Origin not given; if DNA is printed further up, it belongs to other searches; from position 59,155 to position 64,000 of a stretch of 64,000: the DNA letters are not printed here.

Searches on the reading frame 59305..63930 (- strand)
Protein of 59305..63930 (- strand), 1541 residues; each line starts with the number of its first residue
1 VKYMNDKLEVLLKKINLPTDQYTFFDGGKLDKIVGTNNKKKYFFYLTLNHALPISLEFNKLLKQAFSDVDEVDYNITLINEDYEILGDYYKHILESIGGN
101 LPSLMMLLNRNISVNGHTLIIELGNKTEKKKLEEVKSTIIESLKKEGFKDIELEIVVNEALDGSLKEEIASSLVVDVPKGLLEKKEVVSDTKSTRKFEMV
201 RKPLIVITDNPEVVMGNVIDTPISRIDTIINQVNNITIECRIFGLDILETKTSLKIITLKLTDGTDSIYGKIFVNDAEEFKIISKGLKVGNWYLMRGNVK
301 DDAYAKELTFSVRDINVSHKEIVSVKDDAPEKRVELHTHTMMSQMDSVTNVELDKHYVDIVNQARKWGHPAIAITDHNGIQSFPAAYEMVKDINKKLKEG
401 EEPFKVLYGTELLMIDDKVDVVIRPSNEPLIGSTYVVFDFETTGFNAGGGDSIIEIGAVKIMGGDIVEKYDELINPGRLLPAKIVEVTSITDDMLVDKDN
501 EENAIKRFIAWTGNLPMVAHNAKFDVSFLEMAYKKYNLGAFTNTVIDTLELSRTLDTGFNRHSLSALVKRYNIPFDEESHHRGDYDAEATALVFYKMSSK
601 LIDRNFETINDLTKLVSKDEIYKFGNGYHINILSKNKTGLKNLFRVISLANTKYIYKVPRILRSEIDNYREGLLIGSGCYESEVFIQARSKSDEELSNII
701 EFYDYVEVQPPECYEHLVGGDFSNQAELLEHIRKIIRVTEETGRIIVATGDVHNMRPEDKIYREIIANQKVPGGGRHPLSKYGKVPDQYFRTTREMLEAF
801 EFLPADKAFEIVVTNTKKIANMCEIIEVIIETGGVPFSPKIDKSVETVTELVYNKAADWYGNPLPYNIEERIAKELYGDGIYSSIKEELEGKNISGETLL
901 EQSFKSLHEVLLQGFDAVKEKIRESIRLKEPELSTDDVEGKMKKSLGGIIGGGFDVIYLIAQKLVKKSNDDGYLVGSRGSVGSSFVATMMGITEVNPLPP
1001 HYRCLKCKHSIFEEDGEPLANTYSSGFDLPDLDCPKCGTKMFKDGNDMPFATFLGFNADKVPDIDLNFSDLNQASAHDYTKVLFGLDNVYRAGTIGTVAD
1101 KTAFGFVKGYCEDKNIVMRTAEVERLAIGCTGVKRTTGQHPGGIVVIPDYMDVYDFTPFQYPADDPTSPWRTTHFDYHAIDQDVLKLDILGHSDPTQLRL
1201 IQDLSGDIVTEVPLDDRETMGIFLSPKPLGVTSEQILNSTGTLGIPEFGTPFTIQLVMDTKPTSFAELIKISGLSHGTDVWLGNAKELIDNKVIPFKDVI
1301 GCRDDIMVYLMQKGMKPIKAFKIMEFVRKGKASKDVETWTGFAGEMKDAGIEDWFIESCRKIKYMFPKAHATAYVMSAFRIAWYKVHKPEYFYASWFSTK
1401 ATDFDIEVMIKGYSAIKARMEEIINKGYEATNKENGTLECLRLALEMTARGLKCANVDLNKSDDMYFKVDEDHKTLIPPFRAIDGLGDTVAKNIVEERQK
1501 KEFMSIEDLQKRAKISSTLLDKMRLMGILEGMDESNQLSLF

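Call 71: search_protein_families(library=pfam, proteins=[window:59305-63930:-], max_evalue=0.00001)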
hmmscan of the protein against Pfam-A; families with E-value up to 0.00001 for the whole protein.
window:59305-63930:- (1541 aa): 7 families
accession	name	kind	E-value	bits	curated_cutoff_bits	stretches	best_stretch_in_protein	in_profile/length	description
PF07733.18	DNA_pol3_alpha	-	1.5e-50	172.7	23.9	2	919-1104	4-144/260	Bacterial DNA polymerase III alpha NTPase domain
PF00929.31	RNase_T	-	2.9e-35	122.7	24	1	436-594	1-164/164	Exonuclease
PF17657.6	DNA_pol3_finger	-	1.1e-20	74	22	1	1209-1348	22-164/166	Bacterial DNA polymerase III alpha subunit finger domain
PF02811.25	PHP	-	1.8e-18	67.8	26.4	1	335-703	1-148/164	PHP domain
PF14579.12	HHH_6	-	4.6e-12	46.4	25.6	1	1452-1535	2-86/90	Helix-hairpin-helix motif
PF14480.11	DNA_pol3_a_NI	-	5.2e-08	33.2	22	1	8-76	2-72/72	DNA polymerase III polC-type N-terminus I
PF11490.13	DNA_pol3_a_NII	-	6.6e-08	32.9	26.3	1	88-167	1-83/117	DNA polymerase III polC-type N-terminus II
